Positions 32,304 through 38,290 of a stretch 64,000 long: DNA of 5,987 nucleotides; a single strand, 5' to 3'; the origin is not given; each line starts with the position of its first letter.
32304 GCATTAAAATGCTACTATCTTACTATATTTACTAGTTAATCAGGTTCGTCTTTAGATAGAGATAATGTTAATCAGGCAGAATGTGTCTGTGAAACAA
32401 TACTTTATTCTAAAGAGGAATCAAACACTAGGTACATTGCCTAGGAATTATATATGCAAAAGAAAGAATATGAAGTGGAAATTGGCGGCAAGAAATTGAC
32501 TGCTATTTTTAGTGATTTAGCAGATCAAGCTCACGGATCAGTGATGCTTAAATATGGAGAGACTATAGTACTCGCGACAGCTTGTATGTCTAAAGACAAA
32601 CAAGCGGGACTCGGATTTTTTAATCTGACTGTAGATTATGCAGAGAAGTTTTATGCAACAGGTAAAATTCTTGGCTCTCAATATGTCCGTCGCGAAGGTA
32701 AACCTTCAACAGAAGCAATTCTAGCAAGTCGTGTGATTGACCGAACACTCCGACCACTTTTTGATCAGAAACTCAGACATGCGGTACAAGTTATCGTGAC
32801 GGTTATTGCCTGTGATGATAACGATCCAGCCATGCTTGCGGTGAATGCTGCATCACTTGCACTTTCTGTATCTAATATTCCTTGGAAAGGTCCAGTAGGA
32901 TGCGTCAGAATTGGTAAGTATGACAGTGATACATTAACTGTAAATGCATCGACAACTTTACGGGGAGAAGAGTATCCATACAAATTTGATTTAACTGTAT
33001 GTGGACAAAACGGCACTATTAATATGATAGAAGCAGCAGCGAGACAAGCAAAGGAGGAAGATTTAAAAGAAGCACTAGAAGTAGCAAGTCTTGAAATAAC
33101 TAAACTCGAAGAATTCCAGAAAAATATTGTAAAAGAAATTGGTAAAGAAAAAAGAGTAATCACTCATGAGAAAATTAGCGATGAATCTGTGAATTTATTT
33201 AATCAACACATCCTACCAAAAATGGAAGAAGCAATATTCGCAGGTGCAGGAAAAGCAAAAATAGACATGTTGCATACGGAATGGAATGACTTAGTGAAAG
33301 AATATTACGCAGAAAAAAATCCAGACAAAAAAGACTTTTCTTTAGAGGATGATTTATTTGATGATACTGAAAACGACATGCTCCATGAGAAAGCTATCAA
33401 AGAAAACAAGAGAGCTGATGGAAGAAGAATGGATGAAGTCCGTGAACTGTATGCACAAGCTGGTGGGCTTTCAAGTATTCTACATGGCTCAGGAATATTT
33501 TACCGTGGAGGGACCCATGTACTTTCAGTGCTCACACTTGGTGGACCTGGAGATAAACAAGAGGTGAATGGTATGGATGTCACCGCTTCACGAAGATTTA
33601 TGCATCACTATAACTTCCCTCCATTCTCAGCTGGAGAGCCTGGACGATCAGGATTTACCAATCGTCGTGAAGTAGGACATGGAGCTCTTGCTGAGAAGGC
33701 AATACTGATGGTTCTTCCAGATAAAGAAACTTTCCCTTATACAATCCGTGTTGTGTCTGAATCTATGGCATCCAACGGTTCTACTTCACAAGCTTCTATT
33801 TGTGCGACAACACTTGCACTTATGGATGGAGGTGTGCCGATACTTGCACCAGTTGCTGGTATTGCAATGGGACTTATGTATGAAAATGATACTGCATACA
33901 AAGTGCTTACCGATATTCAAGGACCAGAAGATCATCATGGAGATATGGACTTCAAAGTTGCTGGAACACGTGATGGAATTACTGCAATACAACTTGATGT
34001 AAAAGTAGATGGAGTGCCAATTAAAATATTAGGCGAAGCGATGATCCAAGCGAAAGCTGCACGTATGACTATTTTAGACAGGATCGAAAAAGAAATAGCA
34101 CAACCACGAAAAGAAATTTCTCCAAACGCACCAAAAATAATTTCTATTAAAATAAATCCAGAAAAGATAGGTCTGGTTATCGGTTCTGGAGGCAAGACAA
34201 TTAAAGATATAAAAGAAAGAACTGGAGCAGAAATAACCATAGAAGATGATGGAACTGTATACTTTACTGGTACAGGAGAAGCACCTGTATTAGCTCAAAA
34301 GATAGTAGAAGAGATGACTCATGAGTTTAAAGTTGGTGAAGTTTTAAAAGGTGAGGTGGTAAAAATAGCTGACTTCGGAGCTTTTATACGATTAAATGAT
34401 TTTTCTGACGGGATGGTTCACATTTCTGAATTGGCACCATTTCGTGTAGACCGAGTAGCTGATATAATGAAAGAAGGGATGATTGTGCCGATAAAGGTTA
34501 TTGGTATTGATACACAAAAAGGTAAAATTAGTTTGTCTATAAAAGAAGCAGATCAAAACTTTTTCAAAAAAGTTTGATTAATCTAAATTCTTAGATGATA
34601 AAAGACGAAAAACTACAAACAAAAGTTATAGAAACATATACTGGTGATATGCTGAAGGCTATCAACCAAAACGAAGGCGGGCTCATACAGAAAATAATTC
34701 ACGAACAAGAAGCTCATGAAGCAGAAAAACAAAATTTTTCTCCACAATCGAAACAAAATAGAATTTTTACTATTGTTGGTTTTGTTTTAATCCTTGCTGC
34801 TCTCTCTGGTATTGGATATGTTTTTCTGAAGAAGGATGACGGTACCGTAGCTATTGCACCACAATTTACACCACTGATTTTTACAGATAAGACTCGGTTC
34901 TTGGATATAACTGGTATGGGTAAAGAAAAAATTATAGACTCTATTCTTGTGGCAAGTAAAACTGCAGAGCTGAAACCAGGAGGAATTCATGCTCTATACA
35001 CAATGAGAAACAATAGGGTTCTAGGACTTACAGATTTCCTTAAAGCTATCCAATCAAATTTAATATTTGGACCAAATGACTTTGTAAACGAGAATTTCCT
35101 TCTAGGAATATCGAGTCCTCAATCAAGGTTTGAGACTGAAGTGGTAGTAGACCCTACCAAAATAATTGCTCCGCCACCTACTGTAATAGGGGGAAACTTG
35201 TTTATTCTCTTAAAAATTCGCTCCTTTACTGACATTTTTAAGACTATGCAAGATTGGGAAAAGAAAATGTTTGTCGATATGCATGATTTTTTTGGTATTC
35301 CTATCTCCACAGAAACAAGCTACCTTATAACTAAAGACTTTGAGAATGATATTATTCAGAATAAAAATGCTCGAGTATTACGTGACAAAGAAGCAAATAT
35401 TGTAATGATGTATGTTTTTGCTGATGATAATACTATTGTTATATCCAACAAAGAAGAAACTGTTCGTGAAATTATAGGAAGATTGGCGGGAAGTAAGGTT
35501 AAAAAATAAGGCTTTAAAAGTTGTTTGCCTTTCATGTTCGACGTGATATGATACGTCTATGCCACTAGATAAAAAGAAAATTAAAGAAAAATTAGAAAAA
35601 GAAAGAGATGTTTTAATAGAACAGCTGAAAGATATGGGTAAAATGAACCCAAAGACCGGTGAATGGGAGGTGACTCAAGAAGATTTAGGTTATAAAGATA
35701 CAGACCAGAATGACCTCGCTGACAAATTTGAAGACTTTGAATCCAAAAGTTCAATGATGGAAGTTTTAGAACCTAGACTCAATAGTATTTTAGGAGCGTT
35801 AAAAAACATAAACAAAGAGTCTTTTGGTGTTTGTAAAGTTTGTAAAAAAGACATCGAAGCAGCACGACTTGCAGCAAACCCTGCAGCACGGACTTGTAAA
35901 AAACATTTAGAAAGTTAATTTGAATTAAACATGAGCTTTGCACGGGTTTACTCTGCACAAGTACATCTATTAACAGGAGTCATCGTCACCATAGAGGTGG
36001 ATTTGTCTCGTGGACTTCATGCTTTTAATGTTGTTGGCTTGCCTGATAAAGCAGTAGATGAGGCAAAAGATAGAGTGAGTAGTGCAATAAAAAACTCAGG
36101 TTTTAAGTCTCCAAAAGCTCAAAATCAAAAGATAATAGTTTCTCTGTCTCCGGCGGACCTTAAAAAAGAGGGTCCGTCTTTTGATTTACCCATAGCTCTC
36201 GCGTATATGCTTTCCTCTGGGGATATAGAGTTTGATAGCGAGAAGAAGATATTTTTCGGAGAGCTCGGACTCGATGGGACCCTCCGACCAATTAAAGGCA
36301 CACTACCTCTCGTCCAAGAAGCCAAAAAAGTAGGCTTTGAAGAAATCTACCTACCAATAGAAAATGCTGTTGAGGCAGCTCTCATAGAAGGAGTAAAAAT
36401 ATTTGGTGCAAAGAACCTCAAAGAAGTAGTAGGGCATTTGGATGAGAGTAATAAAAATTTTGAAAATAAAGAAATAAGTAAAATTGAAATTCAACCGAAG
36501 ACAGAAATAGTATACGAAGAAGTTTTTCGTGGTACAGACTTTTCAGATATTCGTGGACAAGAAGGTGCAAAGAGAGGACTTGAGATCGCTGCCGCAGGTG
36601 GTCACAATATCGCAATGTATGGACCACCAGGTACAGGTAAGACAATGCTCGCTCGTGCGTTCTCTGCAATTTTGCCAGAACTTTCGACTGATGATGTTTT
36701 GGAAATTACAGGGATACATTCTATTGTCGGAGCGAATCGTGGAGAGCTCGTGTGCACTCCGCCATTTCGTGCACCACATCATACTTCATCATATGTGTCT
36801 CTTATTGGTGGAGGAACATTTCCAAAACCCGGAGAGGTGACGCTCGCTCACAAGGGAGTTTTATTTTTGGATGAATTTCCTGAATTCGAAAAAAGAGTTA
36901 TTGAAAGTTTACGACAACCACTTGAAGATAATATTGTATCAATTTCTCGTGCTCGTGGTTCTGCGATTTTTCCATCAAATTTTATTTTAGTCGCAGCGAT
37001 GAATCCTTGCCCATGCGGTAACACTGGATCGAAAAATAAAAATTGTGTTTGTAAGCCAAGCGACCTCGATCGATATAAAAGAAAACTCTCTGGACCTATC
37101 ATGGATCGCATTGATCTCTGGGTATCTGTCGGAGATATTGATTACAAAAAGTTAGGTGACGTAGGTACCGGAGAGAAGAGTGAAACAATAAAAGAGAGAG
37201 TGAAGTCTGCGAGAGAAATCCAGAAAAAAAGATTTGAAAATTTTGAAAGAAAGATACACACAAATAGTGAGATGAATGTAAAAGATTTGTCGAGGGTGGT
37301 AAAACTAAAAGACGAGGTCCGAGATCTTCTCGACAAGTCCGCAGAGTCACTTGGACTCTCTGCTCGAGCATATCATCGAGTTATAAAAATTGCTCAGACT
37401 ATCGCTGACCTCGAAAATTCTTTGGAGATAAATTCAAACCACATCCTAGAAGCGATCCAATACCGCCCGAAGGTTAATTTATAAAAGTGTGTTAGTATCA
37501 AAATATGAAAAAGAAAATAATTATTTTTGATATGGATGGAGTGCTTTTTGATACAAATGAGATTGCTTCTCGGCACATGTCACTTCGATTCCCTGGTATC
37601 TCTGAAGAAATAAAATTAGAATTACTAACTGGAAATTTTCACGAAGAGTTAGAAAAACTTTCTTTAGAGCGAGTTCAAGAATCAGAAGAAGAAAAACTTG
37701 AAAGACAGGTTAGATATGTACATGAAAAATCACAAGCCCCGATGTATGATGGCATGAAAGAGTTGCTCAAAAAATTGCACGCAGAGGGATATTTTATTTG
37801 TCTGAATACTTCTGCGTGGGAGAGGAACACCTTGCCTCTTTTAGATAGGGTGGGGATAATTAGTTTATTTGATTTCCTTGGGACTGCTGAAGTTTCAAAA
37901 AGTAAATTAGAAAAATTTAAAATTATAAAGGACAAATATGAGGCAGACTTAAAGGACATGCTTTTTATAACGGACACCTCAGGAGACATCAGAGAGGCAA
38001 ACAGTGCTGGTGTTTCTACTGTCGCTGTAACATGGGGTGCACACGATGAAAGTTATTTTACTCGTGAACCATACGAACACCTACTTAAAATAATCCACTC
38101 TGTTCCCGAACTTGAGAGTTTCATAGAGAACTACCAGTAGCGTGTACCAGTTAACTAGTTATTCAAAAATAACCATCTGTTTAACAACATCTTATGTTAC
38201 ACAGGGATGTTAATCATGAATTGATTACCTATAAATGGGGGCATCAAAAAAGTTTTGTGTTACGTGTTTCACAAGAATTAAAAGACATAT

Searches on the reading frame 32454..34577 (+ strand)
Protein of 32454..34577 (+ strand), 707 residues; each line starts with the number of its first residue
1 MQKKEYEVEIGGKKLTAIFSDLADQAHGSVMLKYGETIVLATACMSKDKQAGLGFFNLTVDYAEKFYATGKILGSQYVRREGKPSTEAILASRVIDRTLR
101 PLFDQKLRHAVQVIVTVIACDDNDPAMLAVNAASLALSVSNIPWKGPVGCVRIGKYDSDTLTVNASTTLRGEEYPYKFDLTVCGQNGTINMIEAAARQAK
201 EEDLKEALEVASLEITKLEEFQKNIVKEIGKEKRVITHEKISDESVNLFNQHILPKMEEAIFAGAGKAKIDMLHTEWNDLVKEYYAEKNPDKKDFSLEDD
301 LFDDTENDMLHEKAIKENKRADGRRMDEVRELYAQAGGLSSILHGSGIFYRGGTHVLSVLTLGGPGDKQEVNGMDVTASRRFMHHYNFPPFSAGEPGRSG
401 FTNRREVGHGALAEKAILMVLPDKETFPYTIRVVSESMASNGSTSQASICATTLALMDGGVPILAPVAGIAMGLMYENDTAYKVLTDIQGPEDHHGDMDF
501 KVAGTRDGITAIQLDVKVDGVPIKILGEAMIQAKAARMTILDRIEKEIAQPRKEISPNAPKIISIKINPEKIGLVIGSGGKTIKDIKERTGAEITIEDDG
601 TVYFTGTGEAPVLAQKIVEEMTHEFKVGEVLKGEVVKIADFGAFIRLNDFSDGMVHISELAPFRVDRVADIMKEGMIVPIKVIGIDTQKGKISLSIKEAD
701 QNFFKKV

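Call 24: search_protein_families(library=pfam, proteins=[window:32454-34577:+])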
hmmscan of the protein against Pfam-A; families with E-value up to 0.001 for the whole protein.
window:32454-34577:+ (707 aa): 5 families
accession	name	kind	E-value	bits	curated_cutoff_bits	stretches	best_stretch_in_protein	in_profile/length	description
PF01138.27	RNase_PH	-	1.6e-47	161.6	25.5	2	16-143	6-130/130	3' exoribonuclease family, domain 1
PF00575.29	S1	-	4.4e-15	56.3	22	1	624-697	1-74/74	S1 RNA binding domain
PF00013.35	KH_1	-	2.5e-11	43.6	21.5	1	563-619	2-65/66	KH domain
PF03725.20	RNase_PH_C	-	1.4e-05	25.4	20.8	0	466-526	2-57/67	3' exoribonuclease family, domain 2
PF23459.1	S1_RRP5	-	0.00017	22.5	27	1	628-695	4-71/72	RRP5 S1 domain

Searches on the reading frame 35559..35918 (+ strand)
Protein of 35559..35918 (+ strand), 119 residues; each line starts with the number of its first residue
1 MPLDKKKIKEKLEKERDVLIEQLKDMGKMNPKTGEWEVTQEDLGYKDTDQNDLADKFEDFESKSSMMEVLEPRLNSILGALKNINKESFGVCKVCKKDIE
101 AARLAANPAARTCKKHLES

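Call 24: search_protein_families(library=pfam, proteins=[window:35559-35918:+])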
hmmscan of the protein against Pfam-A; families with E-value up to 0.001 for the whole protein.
window:35559-35918:+ (119 aa): 2 families
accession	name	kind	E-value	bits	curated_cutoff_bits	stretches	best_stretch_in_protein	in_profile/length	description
PF01258.23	zf-dskA_traR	-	1.5e-06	28.5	24.9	1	88-114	2-28/36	Prokaryotic dksA/traR C4-type zinc finger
PF11802.13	CENP-K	-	0.00081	19.5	27.2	1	5-81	106-182/263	Centromere-associated protein K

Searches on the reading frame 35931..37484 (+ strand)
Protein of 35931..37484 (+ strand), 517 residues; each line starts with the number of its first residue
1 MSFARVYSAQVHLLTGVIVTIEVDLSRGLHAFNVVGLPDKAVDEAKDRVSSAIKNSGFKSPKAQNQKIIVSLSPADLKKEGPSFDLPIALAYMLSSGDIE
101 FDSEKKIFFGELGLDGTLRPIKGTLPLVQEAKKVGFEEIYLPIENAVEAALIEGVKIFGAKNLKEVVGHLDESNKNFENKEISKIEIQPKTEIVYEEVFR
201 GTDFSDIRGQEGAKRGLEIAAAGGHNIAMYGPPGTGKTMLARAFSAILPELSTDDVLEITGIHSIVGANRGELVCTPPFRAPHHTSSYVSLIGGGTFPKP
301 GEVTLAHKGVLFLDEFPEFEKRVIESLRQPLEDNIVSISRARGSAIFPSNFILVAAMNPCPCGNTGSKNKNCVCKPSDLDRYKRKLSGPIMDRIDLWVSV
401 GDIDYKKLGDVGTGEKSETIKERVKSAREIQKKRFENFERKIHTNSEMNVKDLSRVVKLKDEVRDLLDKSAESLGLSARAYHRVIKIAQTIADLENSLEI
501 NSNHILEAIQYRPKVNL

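Call 24: search_protein_families(library=pfam, proteins=[window:35931-37484:+])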
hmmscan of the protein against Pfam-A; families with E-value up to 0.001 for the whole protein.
window:35931-37484:+ (517 aa): 9 families
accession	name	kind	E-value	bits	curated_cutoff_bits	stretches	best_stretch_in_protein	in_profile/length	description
PF01078.27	Mg_chelatase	-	2.9e-88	295.1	20.3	1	203-406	1-205/207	Magnesium chelatase, subunit ChlI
PF13541.12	ChlI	-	3.1e-40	137.3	27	1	21-145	1-121/121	Subunit ChlI of Mg-chelatase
PF13335.12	Mg_chelatase_C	-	4.2e-30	104.6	26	1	414-512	1-94/94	Magnesium chelatase, subunit ChlI C-terminal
PF07728.20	AAA_5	-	1e-10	42.2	22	1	298-361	55-125/139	AAA domain (dynein-related subfamily)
PF00493.29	MCM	-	4.8e-08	32.8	23.3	1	299-402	113-206/224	MCM P-loop domain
PF05362.19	Lon_C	-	7.5e-05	22.8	21.1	1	16-153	40-185/205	Lon protease (S16) C-terminal proteolytic domain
PF00004.35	AAA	-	8.1e-05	23.5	21.2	1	228-248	2-22/131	ATPase family associated with various cellular activities (AAA)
PF05496.18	RuvB_N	-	9.5e-05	22.7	27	0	204-243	6-52/159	Holliday junction DNA helicase RuvB P-loop domain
PF00158.32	Sigma54_activat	-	0.00029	21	20.2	0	298-356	84-140/168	Sigma-54 interaction domain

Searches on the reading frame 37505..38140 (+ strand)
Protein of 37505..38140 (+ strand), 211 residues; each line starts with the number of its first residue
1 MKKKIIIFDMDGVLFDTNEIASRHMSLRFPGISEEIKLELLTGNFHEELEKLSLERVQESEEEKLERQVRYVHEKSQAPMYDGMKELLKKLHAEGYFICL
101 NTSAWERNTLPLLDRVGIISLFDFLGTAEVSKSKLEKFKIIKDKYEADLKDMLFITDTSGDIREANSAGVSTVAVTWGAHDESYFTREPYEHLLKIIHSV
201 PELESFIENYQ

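Call 25: search_protein_families(library=pfam, proteins=[window:37505-38140:+])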
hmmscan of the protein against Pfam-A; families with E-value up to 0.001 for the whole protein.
window:37505-38140:+ (211 aa): 5 families
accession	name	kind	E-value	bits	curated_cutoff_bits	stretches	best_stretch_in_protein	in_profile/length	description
PF13419.12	HAD_2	-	2.9e-19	70.3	23.8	1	6-175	1-178/178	Haloacid dehalogenase-like hydrolase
PF00702.32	Hydrolase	-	1.2e-13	52.3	26.4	1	4-169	2-191/191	haloacid dehalogenase-like hydrolase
PF12710.13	HAD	-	2.7e-06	28.4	27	1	6-162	1-185/189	haloacid dehalogenase-like hydrolase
PF13242.12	Hydrolase_like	-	1.2e-05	25.5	22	1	138-192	10-65/75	HAD-hyrolase-like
PF12689.13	Acid_PPase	-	0.00021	21.6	27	0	73-182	65-157/169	Acid Phosphatase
